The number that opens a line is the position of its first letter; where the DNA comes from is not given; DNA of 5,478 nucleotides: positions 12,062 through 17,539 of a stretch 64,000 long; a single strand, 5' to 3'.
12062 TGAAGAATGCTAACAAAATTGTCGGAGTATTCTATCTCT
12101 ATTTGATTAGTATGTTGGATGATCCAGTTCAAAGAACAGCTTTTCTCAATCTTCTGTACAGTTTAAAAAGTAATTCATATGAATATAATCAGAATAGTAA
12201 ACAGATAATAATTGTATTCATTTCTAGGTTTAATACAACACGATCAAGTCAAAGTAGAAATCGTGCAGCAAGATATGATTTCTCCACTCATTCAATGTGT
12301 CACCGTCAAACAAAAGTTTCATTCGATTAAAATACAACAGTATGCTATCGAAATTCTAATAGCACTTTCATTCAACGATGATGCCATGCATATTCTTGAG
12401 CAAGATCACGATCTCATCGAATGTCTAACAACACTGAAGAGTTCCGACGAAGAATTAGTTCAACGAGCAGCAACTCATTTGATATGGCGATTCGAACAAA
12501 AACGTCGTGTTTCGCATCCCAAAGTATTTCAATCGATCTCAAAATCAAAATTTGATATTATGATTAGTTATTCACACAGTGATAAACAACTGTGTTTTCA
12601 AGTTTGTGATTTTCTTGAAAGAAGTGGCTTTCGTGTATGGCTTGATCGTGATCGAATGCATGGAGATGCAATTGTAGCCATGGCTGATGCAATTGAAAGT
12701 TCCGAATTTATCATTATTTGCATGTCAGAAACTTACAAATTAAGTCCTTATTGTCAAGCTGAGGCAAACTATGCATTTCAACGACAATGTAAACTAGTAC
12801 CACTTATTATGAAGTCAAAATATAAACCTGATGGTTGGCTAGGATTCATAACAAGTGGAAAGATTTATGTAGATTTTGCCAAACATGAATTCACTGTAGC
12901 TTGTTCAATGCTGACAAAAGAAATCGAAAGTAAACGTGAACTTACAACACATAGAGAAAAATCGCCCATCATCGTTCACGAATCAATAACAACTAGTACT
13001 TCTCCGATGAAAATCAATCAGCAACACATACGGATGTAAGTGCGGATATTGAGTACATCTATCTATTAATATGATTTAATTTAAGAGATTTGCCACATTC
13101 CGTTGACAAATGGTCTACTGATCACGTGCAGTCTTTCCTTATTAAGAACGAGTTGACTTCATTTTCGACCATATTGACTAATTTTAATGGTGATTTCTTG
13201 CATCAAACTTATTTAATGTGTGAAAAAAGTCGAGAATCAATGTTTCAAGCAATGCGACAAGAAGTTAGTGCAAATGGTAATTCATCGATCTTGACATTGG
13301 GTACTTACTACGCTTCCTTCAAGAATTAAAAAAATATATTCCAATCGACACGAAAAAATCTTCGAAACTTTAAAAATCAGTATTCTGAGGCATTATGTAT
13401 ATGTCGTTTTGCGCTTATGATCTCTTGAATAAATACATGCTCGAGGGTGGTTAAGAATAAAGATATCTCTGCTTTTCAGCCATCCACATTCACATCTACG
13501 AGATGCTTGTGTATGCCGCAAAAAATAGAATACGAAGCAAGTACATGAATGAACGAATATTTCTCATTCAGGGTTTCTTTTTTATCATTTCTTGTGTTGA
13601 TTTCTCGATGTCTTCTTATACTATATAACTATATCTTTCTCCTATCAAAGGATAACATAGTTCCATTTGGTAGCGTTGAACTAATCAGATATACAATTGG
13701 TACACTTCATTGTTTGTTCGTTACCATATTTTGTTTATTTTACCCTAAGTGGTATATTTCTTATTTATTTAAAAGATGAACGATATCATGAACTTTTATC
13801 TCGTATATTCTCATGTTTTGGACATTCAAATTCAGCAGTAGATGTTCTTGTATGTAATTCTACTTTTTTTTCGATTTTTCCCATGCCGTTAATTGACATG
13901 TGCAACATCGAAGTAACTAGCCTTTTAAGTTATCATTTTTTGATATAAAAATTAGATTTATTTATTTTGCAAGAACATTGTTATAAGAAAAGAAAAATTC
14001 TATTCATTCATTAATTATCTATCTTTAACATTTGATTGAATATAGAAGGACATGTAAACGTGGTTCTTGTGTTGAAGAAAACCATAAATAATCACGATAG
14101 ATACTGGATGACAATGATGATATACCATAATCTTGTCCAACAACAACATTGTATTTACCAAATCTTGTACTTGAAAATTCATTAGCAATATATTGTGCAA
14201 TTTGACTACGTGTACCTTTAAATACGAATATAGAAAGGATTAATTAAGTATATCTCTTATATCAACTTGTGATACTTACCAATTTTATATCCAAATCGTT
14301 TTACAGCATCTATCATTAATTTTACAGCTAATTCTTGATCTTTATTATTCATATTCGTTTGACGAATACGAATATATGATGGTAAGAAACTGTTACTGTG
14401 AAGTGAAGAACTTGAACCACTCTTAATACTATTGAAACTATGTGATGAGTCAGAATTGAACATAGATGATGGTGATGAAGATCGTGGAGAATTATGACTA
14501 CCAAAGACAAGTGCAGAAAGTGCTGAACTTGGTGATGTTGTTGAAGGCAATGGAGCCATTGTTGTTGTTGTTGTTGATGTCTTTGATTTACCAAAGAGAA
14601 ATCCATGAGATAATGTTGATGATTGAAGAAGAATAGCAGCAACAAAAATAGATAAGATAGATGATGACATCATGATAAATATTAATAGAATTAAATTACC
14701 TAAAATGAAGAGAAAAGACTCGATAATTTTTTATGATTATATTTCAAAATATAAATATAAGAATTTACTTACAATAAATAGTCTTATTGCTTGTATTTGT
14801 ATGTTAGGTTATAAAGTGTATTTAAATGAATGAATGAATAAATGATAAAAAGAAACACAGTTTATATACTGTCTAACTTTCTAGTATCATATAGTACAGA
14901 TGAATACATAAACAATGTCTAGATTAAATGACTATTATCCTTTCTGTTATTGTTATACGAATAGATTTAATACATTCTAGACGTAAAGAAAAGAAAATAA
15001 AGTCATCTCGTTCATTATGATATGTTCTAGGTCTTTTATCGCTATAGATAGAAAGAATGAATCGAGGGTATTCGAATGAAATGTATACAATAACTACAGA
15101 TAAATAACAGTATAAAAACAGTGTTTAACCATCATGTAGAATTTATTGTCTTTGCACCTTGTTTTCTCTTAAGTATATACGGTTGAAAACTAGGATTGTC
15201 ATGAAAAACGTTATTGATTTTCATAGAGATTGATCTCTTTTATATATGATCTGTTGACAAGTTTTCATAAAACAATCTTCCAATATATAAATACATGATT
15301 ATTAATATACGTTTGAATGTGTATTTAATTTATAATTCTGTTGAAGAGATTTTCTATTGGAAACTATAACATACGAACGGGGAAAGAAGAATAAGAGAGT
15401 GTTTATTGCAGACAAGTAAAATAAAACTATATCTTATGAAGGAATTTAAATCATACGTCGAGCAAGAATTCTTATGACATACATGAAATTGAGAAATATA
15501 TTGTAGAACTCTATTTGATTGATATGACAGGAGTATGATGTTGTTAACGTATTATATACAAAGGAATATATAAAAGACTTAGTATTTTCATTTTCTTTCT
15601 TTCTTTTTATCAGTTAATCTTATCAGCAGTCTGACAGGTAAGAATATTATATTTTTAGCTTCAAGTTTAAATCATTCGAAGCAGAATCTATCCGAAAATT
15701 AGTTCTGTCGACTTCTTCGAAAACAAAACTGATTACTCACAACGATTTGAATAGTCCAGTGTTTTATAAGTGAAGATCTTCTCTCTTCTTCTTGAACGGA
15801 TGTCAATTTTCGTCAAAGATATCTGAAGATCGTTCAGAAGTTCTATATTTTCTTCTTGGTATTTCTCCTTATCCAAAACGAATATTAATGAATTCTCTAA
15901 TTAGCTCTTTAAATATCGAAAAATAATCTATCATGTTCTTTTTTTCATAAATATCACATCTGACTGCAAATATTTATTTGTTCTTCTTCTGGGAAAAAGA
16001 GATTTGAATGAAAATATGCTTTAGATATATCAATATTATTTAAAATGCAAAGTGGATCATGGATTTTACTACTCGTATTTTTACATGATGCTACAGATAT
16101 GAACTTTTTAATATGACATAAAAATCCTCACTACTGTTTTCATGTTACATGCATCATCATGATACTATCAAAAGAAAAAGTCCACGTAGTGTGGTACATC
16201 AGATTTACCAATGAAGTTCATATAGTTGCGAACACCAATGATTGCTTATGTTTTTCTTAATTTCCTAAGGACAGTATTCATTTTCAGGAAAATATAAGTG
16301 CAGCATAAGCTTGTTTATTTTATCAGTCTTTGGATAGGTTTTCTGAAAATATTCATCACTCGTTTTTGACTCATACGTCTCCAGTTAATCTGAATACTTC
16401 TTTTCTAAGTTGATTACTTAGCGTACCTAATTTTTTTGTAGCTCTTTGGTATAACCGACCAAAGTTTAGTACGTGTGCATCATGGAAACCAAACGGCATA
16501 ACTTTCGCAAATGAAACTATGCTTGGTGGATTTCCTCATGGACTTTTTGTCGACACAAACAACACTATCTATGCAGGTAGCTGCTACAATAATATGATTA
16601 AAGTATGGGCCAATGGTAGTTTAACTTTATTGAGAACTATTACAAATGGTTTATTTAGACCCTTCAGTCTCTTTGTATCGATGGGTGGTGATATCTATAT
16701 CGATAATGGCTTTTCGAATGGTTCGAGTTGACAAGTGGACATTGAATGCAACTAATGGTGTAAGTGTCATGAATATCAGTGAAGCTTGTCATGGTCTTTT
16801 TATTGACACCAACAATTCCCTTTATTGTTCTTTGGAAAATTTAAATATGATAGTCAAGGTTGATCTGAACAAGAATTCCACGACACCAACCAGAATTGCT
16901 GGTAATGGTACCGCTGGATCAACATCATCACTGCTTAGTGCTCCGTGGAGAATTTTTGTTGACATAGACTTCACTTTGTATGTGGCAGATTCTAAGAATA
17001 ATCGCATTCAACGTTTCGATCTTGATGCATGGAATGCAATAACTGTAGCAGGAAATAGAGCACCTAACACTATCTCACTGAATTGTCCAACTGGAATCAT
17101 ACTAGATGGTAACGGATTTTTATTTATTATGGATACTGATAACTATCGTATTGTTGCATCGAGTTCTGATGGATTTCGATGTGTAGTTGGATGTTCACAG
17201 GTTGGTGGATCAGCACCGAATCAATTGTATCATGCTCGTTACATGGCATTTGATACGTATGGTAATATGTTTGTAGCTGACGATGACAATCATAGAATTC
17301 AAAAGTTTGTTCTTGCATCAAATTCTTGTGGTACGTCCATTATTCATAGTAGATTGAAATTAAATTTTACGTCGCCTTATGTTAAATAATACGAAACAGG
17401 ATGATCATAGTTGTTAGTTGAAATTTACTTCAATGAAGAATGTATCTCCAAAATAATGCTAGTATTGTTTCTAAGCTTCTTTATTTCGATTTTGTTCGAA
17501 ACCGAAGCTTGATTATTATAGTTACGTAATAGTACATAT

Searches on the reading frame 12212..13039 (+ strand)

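Call 16: search_protein_families(library=pfam, proteins=[window:12212-13039:+], max_evalue=0.01)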
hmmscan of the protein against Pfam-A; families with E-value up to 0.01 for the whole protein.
window:12212-13039:+ (275 aa): 4 families
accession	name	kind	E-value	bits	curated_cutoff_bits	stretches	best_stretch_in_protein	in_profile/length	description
PF13676.11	TIR_2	-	2e-22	80.4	28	1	116-225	1-111/122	TIR domain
PF11841.14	ELMO_ARM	-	9.4e-06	26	27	1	3-93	35-123/154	ELMO, armadillo-like helical domain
PF01582.25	TIR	-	4.1e-05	23.9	21.3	1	120-200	10-92/179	TIR domain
PF03224.20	V-ATPase_H_N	-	0.0074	16.2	25.7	1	6-99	176-274/314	V-ATPase subunit H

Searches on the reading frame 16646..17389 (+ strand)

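Call 16: search_protein_families(library=pfam, proteins=[window:16646-17389:+], max_evalue=0.01)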
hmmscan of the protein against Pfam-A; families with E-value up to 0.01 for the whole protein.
window:16646-17389:+ (247 aa): 3 families
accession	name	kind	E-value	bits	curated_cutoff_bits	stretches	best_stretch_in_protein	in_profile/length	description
PF01436.27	NHL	-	8.2e-11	41.8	20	0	111-124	15-28/28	NHL repeat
PF25021.1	TEN_NHL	-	3.8e-05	23.3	27.1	0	142-172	138-168/357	Teneurin NHL domain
PF08450.18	SGL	-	0.0091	16.1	26.3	0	110-176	147-214/246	SMP-30/Gluconolactonase/LRE-like region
